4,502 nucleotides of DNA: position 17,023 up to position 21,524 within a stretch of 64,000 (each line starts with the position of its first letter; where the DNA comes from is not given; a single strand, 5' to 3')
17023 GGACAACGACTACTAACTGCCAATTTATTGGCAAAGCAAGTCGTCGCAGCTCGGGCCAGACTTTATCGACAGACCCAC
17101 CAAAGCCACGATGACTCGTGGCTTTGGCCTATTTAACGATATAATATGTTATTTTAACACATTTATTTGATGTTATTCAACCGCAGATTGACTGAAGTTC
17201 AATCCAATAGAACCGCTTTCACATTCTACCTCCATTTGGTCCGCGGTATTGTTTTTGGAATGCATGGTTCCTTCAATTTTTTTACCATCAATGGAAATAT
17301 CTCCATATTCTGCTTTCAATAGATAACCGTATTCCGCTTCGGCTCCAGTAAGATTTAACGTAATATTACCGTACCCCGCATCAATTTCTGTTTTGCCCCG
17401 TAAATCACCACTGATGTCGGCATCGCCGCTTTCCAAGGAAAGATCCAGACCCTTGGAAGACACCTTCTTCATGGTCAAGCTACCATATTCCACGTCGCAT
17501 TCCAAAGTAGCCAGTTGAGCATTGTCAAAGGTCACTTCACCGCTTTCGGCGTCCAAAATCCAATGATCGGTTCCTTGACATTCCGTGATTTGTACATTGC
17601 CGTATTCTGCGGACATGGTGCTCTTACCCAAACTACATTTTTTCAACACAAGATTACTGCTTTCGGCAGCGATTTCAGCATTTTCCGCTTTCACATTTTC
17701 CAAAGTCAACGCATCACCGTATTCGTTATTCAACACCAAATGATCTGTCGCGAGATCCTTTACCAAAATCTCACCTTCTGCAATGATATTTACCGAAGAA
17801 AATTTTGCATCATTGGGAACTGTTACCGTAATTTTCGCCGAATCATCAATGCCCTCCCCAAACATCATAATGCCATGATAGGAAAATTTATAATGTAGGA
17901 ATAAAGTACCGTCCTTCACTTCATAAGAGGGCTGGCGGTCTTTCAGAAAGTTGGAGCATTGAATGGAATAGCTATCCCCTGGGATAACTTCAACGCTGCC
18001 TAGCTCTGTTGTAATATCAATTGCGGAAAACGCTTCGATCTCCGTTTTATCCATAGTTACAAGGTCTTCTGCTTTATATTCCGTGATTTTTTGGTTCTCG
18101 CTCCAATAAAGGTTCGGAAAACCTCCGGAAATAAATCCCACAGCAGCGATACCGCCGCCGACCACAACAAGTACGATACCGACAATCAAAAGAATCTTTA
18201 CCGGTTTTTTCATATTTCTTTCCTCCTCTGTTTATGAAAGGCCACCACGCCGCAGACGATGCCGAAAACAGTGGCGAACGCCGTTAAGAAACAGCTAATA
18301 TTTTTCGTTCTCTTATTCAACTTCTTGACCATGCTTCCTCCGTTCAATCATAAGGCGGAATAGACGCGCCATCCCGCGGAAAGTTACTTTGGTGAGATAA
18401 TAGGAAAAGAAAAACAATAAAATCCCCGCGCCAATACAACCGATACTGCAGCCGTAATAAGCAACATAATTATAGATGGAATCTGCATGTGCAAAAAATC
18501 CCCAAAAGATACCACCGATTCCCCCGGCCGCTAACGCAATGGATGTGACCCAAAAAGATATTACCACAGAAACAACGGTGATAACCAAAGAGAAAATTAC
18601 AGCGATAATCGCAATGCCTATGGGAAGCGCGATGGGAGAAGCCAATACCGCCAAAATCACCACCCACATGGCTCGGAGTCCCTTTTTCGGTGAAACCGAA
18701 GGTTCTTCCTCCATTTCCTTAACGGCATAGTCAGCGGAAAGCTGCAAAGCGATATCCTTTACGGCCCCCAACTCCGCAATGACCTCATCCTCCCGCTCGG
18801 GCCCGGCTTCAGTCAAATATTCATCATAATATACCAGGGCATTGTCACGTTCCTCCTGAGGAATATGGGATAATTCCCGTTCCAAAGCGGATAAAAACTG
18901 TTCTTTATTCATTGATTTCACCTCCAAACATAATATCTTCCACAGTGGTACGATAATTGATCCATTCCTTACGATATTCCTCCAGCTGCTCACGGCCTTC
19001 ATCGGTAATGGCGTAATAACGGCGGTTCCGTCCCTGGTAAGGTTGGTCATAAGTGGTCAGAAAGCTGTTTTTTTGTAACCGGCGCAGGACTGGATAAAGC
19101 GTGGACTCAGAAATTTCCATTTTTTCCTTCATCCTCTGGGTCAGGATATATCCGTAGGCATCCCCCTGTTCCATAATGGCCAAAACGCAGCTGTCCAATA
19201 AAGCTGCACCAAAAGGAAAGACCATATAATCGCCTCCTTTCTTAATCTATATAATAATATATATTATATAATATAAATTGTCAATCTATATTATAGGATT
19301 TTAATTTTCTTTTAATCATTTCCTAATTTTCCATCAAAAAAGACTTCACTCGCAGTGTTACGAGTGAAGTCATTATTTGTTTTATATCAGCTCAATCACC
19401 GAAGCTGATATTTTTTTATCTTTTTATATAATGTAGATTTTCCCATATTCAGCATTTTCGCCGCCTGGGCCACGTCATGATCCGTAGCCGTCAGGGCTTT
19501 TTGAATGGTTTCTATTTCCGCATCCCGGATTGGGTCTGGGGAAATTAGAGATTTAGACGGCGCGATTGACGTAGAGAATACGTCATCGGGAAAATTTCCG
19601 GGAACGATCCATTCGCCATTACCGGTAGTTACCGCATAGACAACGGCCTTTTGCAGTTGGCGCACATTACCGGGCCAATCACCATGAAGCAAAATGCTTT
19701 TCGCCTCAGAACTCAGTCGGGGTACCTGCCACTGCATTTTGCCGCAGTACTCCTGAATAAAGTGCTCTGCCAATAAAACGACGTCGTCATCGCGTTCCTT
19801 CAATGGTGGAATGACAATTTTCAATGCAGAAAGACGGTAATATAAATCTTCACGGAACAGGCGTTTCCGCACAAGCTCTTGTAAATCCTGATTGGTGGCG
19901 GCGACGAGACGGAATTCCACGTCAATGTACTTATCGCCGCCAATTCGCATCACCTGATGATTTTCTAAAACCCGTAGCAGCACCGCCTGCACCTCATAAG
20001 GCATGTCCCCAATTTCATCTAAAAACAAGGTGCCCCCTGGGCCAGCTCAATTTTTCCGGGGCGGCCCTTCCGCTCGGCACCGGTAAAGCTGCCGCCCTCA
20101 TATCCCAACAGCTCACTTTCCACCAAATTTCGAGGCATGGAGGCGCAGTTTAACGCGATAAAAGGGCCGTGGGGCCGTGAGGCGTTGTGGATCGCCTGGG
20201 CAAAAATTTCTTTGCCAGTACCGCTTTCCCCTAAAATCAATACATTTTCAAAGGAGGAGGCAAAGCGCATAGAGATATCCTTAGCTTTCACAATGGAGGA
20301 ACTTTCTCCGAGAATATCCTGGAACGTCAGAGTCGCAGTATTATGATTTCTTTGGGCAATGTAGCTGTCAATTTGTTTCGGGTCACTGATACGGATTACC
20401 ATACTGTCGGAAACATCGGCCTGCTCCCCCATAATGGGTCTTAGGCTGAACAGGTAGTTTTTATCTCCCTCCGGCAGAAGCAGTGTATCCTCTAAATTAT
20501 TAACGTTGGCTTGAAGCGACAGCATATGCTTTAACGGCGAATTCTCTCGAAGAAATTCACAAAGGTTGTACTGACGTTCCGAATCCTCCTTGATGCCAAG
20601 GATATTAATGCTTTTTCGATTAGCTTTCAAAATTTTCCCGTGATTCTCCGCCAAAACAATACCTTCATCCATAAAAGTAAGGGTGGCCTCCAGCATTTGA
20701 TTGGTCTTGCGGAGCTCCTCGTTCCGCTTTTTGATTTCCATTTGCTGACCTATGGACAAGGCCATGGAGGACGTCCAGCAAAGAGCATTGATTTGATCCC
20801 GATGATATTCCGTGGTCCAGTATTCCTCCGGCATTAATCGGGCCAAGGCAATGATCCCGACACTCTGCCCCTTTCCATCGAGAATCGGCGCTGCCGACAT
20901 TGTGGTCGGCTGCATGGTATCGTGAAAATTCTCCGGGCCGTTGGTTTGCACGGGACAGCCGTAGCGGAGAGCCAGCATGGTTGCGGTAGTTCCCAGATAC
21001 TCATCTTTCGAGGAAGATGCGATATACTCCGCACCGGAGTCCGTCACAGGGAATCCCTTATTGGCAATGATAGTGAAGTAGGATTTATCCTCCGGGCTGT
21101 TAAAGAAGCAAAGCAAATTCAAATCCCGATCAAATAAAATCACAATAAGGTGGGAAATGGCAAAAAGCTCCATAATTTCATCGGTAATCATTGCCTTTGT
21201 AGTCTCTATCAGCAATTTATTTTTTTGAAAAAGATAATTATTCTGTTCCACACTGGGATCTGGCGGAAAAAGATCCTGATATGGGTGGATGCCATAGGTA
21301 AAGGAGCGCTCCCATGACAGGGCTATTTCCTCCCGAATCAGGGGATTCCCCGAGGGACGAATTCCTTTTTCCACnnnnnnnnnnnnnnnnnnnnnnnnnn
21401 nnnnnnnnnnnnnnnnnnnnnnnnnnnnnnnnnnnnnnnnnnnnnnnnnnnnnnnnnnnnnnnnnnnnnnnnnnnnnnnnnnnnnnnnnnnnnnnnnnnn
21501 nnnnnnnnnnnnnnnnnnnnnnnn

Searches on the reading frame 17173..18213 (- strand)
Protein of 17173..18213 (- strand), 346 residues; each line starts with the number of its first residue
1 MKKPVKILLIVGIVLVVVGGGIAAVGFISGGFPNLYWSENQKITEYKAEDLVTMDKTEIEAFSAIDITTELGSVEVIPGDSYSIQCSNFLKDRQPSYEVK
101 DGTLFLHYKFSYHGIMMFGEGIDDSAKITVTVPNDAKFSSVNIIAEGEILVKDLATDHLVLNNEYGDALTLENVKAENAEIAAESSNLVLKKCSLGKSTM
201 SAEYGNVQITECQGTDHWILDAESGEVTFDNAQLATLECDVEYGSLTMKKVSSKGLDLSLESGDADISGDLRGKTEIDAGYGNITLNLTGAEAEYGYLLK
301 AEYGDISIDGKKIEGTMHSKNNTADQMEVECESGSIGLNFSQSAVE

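Call 16: search_protein_families(library=pfam, proteins=[window:17173-18213:-])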
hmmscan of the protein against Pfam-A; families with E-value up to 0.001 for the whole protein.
window:17173-18213:- (346 aa): 1 family
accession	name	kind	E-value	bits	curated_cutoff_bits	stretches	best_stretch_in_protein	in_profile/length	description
PF13349.12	DUF4097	-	3.3e-26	92.6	22.9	2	198-337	101-245/247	Toastrack DUF4097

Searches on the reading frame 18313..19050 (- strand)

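Call 16: search_protein_families(library=pfam, proteins=[window:18313-19050:-])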
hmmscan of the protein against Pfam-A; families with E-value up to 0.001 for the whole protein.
window:18313-19050:- (245 aa): 1 family
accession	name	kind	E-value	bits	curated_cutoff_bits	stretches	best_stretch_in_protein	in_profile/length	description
PF22564.2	HAAS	-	6.5e-11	42.9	27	1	51-101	1-53/55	HAAS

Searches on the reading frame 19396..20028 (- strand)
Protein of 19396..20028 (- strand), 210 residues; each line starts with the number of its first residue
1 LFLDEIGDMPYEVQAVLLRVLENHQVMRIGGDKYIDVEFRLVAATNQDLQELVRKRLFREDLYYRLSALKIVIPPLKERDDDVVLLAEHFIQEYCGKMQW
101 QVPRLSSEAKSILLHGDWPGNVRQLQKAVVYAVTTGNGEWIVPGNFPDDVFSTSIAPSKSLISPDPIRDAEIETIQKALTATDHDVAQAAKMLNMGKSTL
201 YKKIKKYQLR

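Call 16: search_protein_families(library=pfam, proteins=[window:19396-20028:-])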
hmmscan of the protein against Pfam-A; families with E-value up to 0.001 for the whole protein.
window:19396-20028:- (210 aa): 4 families
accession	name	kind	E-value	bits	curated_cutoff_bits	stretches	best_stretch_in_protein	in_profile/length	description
PF00158.32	Sigma54_activat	-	1e-24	87.5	20.2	1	1-71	97-167/168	Sigma-54 interaction domain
PF25601.1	AAA_lid_14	-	9.1e-19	67.5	27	1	77-154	1-78/87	AAA+ ATPase lid domain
PF02954.25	HTH_8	-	3.3e-11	43.2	22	1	167-207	2-42/42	Bacterial regulatory protein, Fis family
PF14532.12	Sigma54_activ_2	-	9.4e-07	29.6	25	1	2-76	74-138/138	Sigma-54 interaction domain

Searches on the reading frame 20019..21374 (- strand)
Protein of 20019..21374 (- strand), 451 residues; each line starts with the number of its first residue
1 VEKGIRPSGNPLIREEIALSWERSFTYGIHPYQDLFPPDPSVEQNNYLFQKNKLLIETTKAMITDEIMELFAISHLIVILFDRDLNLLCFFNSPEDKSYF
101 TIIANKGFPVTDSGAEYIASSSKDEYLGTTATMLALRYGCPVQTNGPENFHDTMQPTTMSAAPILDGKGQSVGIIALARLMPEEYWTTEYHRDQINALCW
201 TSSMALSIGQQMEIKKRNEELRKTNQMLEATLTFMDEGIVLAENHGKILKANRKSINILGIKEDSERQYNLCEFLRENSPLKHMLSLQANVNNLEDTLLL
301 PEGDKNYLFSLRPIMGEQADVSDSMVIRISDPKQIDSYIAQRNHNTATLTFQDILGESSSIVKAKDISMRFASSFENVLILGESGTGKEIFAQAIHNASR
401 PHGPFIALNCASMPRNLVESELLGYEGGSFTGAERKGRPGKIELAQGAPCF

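Call 16: search_protein_families(library=pfam, proteins=[window:20019-21374:-])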
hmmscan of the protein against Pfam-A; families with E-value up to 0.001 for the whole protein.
window:20019-21374:- (451 aa): 2 families
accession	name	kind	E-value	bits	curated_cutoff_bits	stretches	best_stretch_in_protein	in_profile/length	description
PF00158.32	Sigma54_activat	-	6.7e-27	94.7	20.2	1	354-448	1-95/168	Sigma-54 interaction domain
PF14532.12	Sigma54_activ_2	-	5.6e-07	30.3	25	1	355-420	1-67/138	Sigma-54 interaction domain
